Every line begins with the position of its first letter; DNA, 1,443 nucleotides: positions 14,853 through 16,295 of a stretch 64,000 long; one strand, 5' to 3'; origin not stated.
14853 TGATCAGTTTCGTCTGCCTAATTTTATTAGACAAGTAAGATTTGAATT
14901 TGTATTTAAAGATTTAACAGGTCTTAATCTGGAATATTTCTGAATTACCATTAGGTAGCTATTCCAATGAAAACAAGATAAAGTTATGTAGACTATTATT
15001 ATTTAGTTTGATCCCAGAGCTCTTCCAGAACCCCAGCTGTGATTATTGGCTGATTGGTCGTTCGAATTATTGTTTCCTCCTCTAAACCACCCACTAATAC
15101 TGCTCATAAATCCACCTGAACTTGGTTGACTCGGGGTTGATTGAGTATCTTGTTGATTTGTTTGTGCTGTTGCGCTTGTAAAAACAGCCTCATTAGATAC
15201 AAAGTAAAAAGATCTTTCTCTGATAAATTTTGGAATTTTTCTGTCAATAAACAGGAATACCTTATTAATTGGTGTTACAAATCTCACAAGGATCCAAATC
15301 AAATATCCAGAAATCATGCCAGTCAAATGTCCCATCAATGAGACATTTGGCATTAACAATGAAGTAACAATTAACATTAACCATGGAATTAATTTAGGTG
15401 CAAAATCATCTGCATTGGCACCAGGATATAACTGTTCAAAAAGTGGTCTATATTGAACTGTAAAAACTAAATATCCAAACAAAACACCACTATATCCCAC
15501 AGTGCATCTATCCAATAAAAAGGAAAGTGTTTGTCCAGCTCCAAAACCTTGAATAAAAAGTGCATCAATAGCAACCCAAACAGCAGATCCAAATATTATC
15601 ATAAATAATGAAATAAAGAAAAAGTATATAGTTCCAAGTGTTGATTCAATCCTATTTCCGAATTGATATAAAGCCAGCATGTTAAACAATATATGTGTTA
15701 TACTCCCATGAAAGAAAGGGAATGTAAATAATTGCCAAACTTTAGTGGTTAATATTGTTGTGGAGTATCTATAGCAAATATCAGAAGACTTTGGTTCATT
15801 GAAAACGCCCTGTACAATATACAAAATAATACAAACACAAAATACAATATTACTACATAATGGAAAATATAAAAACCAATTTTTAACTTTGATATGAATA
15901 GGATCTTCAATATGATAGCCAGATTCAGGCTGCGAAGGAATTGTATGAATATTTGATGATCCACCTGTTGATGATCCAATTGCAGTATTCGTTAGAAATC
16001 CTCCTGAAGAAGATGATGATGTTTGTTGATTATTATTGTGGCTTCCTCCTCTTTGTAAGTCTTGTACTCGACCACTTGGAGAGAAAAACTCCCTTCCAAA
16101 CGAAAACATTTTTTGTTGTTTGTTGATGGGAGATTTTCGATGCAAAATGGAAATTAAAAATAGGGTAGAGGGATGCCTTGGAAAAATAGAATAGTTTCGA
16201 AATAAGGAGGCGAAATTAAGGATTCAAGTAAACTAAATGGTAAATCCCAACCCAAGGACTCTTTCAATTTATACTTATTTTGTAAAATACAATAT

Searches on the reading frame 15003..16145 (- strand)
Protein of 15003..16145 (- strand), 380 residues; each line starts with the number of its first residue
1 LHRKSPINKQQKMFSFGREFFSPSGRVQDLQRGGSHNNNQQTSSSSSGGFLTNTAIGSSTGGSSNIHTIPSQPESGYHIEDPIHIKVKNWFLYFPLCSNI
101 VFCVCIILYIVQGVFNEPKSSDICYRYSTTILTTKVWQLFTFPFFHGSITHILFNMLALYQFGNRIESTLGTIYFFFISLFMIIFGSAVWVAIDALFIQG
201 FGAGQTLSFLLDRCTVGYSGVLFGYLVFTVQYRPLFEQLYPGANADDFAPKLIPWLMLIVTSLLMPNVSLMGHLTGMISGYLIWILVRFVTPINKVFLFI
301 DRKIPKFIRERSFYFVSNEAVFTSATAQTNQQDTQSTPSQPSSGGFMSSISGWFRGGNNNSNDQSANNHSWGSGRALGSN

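Call 6: search_protein_families(library=pfam, proteins=[window:15003-16145:-], max_evalue=0.1)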
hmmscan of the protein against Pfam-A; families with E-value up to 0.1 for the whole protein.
window:15003-16145:- (380 aa): 3 families
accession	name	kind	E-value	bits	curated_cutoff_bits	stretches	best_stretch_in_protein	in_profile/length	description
PF01694.28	Rhomboid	-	8.7e-25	88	22.6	1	134-286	2-139/143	Rhomboid domain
PF09849.14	DUF2076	-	0.0039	17.7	38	0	327-376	71-118/265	Uncharacterized protein conserved in bacteria (DUF2076)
PF11146.13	DUF2905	-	0.062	14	22.2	1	83-108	34-59/64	Protein of unknown function (DUF2905)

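Call 13: find_encoding_contigs(protein=window:15003-16109:-, flank=10000, max_places=3)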
Protein window:15003-16109:- (368 aa): no gene with exactly this product is on record in the collection.
